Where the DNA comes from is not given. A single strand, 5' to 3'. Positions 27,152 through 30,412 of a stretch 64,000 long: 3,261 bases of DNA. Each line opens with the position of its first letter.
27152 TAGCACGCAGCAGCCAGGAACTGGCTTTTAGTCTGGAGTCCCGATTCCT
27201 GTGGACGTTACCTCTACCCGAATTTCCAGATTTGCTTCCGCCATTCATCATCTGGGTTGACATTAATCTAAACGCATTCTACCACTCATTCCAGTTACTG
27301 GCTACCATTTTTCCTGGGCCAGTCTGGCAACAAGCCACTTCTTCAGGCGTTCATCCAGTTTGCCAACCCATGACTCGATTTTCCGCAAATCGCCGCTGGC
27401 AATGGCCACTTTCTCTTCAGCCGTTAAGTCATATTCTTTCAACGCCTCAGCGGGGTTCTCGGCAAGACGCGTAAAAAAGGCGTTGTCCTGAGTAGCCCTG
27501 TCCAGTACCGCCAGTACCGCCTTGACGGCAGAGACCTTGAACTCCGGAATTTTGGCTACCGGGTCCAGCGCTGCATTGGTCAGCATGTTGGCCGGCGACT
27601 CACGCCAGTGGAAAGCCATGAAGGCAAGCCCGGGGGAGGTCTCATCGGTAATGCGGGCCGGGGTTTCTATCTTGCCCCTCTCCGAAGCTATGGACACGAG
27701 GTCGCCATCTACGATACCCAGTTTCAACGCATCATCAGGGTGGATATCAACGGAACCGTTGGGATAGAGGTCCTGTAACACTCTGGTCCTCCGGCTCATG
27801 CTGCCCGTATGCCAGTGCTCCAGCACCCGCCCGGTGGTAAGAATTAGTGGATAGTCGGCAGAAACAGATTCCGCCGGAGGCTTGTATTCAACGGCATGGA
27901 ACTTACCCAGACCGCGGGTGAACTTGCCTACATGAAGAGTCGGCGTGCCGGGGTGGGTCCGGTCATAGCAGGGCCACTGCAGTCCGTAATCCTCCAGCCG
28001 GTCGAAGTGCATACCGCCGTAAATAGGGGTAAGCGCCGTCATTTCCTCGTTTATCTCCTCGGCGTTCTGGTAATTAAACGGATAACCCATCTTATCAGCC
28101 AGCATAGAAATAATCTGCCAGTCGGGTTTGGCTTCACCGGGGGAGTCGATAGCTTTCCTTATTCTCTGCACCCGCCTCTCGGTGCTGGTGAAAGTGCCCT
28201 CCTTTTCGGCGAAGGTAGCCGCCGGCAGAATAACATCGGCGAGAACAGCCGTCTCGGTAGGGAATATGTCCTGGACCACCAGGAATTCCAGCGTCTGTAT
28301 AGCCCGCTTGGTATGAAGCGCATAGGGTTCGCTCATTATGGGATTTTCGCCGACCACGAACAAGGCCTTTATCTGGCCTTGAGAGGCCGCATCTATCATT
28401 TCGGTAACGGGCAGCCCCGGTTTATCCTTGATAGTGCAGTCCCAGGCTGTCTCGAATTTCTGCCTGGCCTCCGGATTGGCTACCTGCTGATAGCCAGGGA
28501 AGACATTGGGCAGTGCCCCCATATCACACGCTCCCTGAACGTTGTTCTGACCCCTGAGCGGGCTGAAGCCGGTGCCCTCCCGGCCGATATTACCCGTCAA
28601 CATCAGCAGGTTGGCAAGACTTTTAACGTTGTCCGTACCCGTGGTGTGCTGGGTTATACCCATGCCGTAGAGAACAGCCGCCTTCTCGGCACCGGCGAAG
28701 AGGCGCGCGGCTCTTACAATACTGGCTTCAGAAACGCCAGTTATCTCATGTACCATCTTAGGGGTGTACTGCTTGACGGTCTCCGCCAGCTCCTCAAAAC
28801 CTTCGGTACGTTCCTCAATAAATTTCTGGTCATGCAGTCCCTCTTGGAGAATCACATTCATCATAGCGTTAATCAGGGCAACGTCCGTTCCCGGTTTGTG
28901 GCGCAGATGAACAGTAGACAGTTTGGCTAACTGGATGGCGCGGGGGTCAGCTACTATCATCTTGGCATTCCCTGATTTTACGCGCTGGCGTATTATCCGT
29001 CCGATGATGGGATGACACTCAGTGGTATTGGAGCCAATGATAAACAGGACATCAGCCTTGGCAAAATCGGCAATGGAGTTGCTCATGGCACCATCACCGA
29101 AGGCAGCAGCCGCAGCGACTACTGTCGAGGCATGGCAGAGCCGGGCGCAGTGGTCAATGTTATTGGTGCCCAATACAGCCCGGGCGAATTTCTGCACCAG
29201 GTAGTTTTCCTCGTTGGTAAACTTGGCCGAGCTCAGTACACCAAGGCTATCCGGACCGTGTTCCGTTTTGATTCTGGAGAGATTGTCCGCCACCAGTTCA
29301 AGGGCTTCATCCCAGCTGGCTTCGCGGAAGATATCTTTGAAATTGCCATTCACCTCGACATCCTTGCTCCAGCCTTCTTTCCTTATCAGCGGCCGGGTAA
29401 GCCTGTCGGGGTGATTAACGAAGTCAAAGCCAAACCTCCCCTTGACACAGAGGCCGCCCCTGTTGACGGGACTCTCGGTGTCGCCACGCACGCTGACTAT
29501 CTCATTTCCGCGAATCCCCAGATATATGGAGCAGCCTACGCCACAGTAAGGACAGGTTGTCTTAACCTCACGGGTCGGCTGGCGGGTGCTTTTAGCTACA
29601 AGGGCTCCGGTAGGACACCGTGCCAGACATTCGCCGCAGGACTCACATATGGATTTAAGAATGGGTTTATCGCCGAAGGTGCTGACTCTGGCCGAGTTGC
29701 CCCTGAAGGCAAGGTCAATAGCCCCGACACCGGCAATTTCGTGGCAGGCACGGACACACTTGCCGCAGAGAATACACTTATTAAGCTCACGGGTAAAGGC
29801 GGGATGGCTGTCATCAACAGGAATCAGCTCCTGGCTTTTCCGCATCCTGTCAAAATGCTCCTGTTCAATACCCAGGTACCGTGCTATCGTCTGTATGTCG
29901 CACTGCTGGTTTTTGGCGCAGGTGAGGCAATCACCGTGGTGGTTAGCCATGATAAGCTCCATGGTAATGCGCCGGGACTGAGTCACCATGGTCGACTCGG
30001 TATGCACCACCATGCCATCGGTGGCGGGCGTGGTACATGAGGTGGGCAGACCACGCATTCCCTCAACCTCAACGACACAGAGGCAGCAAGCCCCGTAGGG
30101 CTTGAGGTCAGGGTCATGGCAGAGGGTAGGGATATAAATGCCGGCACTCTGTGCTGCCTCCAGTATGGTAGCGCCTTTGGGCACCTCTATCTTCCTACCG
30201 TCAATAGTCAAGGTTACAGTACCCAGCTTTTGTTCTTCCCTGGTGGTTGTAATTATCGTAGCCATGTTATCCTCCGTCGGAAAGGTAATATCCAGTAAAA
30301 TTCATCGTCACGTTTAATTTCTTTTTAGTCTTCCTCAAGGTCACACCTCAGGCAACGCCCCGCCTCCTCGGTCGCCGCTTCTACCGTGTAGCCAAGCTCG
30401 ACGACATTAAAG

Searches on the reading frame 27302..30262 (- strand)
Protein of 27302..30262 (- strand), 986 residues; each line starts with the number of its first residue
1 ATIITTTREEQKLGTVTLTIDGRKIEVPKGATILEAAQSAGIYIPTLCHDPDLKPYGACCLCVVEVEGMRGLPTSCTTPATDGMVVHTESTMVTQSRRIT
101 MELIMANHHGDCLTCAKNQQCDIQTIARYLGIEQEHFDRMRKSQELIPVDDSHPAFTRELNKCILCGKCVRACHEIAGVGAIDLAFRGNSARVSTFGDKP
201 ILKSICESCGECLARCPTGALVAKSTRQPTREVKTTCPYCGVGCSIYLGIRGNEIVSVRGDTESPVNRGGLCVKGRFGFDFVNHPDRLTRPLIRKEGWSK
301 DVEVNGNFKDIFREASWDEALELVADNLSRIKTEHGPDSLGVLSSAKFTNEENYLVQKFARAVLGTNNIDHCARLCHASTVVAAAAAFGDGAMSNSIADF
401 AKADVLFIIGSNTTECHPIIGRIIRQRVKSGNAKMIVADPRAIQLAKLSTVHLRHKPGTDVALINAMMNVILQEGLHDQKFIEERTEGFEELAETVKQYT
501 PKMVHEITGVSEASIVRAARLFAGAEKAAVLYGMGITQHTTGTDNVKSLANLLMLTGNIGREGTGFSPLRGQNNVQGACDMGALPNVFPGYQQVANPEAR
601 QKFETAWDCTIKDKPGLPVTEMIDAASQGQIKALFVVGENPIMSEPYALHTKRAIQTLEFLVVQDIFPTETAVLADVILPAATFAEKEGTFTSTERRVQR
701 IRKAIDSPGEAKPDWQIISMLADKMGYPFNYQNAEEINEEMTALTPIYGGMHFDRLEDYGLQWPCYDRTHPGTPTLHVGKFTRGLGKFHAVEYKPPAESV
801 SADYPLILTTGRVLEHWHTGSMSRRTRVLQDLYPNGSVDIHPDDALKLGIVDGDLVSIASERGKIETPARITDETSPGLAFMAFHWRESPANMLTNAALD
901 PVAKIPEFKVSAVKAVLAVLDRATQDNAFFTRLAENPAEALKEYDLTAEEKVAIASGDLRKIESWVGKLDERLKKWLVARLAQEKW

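Call 77: search_protein_families(library=pfam, proteins=[window:27302-30262:-], max_evalue=0.00001)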
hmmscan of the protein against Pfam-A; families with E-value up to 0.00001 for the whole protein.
window:27302-30262:- (986 aa): 7 families
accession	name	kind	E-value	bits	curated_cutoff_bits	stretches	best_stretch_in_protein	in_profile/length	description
PF00384.28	Molybdopterin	-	2.7e-90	303.4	24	1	287-723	1-352/353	Molybdopterin oxidoreductase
PF01568.27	Molydop_binding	-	5.9e-33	113.6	26.8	1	806-910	1-108/110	Molydopterin dinucleotide binding domain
PF13510.11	Fer2_4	-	8e-22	77.5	22.8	1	15-90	3-81/82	2Fe-2S iron-sulfur cluster binding domain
PF04879.21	Molybdop_Fe4S4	-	5.1e-20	71.6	22.7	1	231-284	2-55/55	Molybdopterin oxidoreductase Fe4S4 domain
PF10588.14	NADH-G_4Fe-4S_3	-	1.4e-12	47.4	27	1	97-135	1-39/40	NADH-ubiquinone oxidoreductase-G iron-sulfur binding region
PF22117.2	Fer4_Nqo3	-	5.3e-09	36.6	27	1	156-221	4-66/67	NADH-quinone oxidoreductase subunit 3, ferredoxin-like domain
PF12838.12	Fer4_7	-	3.6e-08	34.2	27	1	162-220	1-52/52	4Fe-4S dicluster domain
